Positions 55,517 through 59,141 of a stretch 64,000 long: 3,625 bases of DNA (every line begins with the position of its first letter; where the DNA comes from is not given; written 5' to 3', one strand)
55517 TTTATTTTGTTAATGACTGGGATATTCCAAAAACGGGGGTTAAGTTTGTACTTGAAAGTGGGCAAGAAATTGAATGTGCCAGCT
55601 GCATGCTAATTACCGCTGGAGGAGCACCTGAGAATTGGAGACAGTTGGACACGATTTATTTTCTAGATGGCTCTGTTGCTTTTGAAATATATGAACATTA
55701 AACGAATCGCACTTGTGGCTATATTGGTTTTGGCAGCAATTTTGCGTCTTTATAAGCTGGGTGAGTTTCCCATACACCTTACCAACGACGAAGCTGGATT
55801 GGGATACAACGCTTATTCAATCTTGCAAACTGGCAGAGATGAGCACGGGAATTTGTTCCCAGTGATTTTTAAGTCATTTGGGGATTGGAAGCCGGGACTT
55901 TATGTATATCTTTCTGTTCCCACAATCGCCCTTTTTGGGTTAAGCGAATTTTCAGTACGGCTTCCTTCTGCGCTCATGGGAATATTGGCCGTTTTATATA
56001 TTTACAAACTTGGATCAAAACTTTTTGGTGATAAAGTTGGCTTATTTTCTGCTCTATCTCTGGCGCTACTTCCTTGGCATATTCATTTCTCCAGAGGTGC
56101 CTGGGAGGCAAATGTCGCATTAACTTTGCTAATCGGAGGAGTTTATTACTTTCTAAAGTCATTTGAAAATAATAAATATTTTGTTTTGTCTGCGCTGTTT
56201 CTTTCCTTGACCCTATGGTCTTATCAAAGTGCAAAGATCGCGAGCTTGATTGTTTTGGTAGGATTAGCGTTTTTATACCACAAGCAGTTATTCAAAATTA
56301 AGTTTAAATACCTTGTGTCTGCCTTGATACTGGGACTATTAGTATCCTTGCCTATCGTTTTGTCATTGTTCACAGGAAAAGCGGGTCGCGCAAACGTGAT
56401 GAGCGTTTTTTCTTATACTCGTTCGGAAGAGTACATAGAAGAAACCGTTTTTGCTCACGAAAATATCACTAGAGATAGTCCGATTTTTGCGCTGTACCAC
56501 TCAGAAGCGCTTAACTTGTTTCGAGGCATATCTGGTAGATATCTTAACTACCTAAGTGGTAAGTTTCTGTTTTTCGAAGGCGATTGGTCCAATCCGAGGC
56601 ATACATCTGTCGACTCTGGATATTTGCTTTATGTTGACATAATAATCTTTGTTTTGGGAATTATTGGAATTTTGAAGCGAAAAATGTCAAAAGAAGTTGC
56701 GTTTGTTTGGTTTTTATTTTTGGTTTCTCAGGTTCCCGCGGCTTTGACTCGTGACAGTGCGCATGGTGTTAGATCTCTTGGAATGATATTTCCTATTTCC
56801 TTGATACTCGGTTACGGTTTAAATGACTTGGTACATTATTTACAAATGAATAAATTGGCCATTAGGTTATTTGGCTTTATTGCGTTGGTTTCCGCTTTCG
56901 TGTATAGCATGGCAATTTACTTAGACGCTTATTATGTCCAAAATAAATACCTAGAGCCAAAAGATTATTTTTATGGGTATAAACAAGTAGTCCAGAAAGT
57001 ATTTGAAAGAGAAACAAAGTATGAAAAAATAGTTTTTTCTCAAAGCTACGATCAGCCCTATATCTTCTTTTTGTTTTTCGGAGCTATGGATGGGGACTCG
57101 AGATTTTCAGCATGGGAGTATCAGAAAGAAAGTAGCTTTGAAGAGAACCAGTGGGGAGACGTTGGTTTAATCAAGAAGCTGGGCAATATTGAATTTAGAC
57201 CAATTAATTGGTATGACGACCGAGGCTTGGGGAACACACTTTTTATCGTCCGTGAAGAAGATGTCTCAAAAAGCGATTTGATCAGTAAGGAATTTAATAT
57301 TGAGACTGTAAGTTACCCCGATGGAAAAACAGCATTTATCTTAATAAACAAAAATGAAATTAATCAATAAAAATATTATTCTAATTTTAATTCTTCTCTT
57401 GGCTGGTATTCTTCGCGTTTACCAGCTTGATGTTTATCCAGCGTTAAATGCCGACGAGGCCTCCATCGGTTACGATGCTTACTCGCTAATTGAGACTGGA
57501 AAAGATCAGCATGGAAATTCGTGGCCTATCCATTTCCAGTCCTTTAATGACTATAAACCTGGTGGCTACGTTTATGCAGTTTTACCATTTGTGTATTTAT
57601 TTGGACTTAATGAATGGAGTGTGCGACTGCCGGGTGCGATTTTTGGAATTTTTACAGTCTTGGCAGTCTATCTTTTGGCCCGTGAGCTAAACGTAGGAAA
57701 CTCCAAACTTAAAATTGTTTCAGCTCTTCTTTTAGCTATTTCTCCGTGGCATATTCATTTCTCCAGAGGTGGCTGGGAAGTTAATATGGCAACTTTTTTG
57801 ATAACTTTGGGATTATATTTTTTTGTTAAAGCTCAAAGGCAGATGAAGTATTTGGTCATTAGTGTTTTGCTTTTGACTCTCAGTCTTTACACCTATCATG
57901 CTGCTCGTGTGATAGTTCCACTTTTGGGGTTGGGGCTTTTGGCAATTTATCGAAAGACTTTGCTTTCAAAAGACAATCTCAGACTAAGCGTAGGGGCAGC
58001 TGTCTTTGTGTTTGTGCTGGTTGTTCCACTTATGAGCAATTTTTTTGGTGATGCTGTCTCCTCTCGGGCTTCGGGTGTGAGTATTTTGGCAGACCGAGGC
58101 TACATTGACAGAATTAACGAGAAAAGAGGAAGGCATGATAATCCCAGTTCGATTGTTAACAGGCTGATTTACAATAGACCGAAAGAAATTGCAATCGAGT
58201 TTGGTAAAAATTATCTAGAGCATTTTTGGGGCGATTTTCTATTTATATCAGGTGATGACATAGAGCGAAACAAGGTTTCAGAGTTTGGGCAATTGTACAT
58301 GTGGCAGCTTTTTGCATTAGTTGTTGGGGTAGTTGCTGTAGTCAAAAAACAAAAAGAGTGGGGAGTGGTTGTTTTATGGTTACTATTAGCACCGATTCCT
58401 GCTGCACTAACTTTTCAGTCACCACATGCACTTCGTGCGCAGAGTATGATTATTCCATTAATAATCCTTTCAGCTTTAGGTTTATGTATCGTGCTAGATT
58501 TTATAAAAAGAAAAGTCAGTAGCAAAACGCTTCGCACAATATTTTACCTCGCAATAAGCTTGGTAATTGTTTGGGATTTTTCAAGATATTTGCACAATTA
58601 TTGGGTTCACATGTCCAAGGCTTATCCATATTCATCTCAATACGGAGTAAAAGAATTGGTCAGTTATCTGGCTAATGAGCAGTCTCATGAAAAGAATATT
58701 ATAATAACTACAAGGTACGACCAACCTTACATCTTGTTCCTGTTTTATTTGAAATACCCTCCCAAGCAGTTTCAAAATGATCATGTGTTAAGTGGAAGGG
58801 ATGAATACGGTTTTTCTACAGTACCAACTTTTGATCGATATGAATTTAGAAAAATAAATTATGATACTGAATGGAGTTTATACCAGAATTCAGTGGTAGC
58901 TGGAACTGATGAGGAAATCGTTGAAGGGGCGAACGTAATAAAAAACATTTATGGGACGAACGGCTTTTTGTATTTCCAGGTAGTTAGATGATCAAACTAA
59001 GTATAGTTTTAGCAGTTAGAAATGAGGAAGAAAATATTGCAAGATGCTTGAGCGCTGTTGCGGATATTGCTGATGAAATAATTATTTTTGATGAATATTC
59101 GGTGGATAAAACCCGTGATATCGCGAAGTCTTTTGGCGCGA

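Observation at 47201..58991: Six tandem, co-directional PMT/ArnT-family GT-C paralogs (plus two other membrane proteins) in 12 kb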

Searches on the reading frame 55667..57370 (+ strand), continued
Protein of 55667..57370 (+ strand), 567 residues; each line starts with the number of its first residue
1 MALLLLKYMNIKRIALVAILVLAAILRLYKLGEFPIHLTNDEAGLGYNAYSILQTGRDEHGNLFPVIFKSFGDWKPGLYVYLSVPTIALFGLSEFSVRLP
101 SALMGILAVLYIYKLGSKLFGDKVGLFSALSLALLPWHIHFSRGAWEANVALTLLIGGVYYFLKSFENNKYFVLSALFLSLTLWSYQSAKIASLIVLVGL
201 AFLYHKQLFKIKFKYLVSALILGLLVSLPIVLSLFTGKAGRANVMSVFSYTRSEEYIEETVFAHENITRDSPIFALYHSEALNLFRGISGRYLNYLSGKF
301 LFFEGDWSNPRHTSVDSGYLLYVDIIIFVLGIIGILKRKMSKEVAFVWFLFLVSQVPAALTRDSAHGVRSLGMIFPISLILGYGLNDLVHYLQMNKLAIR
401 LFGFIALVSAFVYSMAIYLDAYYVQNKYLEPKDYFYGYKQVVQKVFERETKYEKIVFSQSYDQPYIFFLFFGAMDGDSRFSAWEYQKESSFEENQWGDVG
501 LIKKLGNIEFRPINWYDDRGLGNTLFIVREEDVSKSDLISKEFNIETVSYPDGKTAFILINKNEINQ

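Call 40: find_related_loci(query=A2, collection=genome_contigs, flank=10000)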
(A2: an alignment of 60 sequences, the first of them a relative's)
Query A2 (559 aa) in genome_contigs; peptide patterns used: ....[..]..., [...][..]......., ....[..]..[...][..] (x = any residue, [..] = any of these).
598 stretches matched a pattern (row limit reached: there are more); 569 encode a relative of the query (tblastn E <= 1e-3); the best 80 are kept; 80 distinct loci.
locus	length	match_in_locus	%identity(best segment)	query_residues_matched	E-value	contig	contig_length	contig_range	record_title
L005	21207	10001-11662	62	1-555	0e+0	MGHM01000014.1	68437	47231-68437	MAG: Candidatus Woesebacteria bacterium RIFCSPLOWO2_01_FULL_44_24b rifcsplowo2_01_scaffold_319, whole genome shotgun seq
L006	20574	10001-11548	48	19-538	5e-152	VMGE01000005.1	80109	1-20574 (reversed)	MAG: Microgenomates group bacterium Gr01-1014_5 G01um10145_scaffold_139, whole genome shotgun sequence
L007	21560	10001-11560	48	8-530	4e-151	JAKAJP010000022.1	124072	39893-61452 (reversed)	MAG: bacterium isolate WY4.bin110 NODE_142_length_124072_cov_1.955061, whole genome shotgun sequence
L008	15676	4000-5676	47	1-549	1e-150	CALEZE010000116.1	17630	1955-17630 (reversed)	MAG TPA_asm: uncultured bacterium isolate SRR7515931_bin.142_CONCOCT_v1.1_MAG genome assembly, contig: ERZ869938.1579, w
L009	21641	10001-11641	44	1-553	5e-148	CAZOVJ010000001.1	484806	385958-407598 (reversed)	MAG TPA_asm: uncultured Gammaproteobacteria bacterium isolate SRP068000_co4_46 genome assembly, contig: NODE_3_length_48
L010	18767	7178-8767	48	15-553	3e-147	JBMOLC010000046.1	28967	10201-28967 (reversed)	MAG: Patescibacteria group bacterium isolate Betzabe_MAG014 MAG014_46, whole genome shotgun sequence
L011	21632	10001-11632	46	8-553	1e-145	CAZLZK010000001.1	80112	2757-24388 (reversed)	MAG TPA_asm: uncultured Gammaproteobacteria bacterium isolate SRP269290_co1_809 genome assembly, contig: NODE_289_length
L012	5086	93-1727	44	8-556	1e-146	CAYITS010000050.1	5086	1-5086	MAG TPA_asm: uncultured Gammaproteobacteria bacterium isolate ERP119705_co3_637 genome assembly, contig: NODE_22344_leng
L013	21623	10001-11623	44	8-546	3e-144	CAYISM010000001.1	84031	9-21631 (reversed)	MAG TPA_asm: uncultured Gammaproteobacteria bacterium isolate ERP119705_co3_788 genome assembly, contig: NODE_170_length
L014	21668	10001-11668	44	5-556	4e-143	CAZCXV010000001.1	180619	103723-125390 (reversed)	MAG TPA_asm: uncultured Gammaproteobacteria bacterium isolate SRP062349_co2_267 genome assembly, contig: NODE_32_length_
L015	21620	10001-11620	44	3-547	7e-142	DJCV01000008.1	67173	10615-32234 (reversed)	MAG TPA_asm: Candidatus Woesebacteria bacterium UBA5941 UBA5941_contig_4, whole genome shotgun sequence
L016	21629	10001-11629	46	1-553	1e-141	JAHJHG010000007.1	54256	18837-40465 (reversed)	MAG: Patescibacteria group bacterium isolate Modern_marine_planktonic.mb.16 Modern_marine_plan.mb.16_k141_695771, whole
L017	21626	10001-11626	43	1-552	2e-141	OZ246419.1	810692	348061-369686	MAG: uncultured Gammaproteobacteria bacterium isolate binchicken_co84_156 genome assembly, chromosome: 1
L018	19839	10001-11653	43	8-553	2e-141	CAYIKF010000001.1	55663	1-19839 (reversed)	MAG TPA_asm: uncultured Gammaproteobacteria bacterium isolate ERP119705_co21_379 genome assembly, contig: NODE_503_lengt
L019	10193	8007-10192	45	2-529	4e-141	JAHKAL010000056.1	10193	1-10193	MAG: Patescibacteria group bacterium isolate Undefined_mixed_planktonic.mb.4 Undefined_mixed_pla.mb.4_k141_1051416, whol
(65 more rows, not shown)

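Call 65: list_cluster_members(proteins=[P0001])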
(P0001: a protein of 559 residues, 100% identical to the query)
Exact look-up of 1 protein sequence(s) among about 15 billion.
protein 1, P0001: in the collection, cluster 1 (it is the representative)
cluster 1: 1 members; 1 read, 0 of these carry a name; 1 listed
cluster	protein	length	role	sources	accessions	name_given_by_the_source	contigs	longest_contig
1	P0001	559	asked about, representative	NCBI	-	-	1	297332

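Call 77: fold_search(model_id=the predicted structure, library=pdb)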
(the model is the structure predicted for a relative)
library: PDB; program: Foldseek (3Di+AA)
matches with E <= 10: 419; with E <= 0.001: 31
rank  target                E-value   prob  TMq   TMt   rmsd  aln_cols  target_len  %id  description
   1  3wak                  1.6e-08  1.00  0.48  0.33  12.6       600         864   14  Crystal structure of the Archaeoglobus fulgidus oligosaccharyltransferase (O29867_ARCFU) in the apo form (released 2013-10-30)
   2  8b6l_I                2.4e-08  1.00  0.46  0.38  12.7       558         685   16  Subtomogram average of the human Sec61-TRAP-OSTA-translocon (released 2022-12-07)
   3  5gmy_A                6.2e-08  1.00  0.48  0.33  12.7       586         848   13  Crystal structure of the Archaeoglobus fulgidus oligosaccharyltransferase (O29867_ARCFU) tethered with an acceptor pep (released 2017-02-01)
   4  8agc_A                6.4e-08  1.00  0.50  0.41  12.4       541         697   15  Structure of yeast oligosaccharylransferase complex with lipid-linked oligosaccharide and non-acceptor peptide bound (released 2022-12-07)
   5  9n9j_I                6.7e-08  1.00  0.47  0.39  13.8       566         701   15  Structure of a GRP94 folding intermediate engaged with a CCDC134- and FKBP11-bound secretory translocon (released 2025-11-19)
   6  5f15                  7.0e-08  1.00  0.54  0.56  12.0       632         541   12  Crystal Structure of ArnT from Cupriavidus metallidurans bound to Undecaprenyl phosphate (released 2016-02-17)
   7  8age_A                8.0e-08  1.00  0.48  0.43  11.4       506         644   14  Structure of yeast oligosaccharylransferase complex with acceptor peptide bound (released 2022-12-07)
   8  5ezm                  1.2e-07  1.00  0.54  0.56  11.8       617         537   14  Crystal Structure of ArnT from Cupriavidus metallidurans in the apo state (released 2016-02-17)
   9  6ezn_F                1.3e-07  1.00  0.48  0.42  12.8       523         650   14  Cryo-EM structure of the yeast oligosaccharyltransferase (OST) complex (released 2018-01-17)
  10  7oci_F                1.5e-07  1.00  0.51  0.45  14.4       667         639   13  Cryo-EM structure of yeast Ost6p containing oligosaccharyltransferase complex (released 2022-02-16)
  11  7e9s_A                1.7e-07  1.00  0.48  0.33  12.6       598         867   14  Archaeal oligosaccharyltransferase AglB from Archaeoglobus fulgidus in complex with an inhibitory peptide and a dolich (released 2021-09-08)
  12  6ftg_5                1.7e-07  1.00  0.48  0.42  13.3       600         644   13  Subtomogram average of OST-containing ribosome-translocon complexes from canine rough microsomal membranes (released 2018-03-21)
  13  6s7o_A                2.3e-07  1.00  0.52  0.45  15.7       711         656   13  Cryo-EM structure of human oligosaccharyltransferase complex OST-A (released 2019-12-18)
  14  6s7t_A                3.5e-07  1.00  0.51  0.41  12.6       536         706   14  Cryo-EM structure of human oligosaccharyltransferase complex OST-B (released 2019-12-18)
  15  8agb_A                3.7e-07  1.00  0.47  0.42  11.7       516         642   14  Structure of yeast oligosaccharylransferase complex with lipid-linked oligosaccharide bound (released 2022-12-07)
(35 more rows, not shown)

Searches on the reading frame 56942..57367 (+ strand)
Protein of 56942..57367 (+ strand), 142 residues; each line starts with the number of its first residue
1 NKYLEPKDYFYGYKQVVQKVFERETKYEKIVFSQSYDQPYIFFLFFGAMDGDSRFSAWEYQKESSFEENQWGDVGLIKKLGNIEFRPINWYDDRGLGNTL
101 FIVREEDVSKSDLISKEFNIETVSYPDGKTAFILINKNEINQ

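Call 54: predict_structure(alignment_id=A3)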
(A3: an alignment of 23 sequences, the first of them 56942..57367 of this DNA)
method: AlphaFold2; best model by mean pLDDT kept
length: 142 residues; sequences in the alignment: 23
mean_pLDDT: 90.6   pTM: 0.85
mean pLDDT of the five models: 90.6, 88.9, 88.7, 87.1, 85.4
residues with pLDDT >= 90: 99; 70-90: 37; 50-70: 5; < 50: 1
segments of 3 or more residues with pLDDT < 50: none
pLDDT, mean of each block of 10 residues (from residue 1): 88 96 96 89 92 86 77 80 94 96 97 97 97 94 45
secondary structure, 60 per line:
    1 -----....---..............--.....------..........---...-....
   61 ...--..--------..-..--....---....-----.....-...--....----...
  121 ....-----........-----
elements in order: H6-9 H13-26 E29-33 H40-49 H57-63 E83-86 H90-93 E99-103 H110-113 E118-124 E130-137

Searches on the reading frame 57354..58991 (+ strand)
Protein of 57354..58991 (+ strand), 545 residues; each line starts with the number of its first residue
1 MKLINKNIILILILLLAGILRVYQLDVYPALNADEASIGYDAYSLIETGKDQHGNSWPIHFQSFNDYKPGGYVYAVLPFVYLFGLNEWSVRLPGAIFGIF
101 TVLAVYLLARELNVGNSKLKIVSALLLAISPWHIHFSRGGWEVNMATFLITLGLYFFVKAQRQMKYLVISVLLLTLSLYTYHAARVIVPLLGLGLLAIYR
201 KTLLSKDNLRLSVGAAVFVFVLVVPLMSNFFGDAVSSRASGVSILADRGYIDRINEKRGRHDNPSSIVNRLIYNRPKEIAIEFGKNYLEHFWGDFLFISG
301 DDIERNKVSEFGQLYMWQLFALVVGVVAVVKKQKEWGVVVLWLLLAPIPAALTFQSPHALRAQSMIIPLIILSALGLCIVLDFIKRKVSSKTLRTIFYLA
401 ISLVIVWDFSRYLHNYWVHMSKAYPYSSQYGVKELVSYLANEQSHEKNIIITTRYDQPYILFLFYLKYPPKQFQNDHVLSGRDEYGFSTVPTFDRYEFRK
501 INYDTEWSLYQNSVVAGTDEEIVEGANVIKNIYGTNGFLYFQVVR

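Call 4: search_protein_families(library=pfam, proteins=[window:57354-58991:+], max_evalue=0.01)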
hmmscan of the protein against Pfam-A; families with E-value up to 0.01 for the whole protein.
window:57354-58991:+ (545 aa): 4 families
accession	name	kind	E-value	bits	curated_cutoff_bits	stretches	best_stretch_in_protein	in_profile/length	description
PF13231.12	PMT_2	-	3.6e-10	40.7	26.1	1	79-224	13-155/160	Dolichyl-phosphate-mannose-protein mannosyltransferase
PF02366.24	PMT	-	3.2e-09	37.1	22.7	1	12-226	2-230/245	Dolichyl-phosphate-mannose-protein mannosyltransferase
PF14264.12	Glucos_trans_II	-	3.5e-06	26.8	30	1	86-348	42-285/317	Glucosyl transferase GtrII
PF24124.1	YphA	-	0.00033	20.8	28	1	115-190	23-100/198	YphA-like integral membrane protein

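Call 12: search_protein_families(library=ncbifam, proteins=[window:57354-58991:+], max_evalue=0.01)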
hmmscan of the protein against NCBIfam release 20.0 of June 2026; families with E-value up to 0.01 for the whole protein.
window:57354-58991:+ (545 aa): 1 family
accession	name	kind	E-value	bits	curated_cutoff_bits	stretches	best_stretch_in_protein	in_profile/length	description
TIGR03663.1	TIGR03663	subfamily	2.5e-10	40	126.25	1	8-202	2-183/435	flippase activity-associated protein Agl23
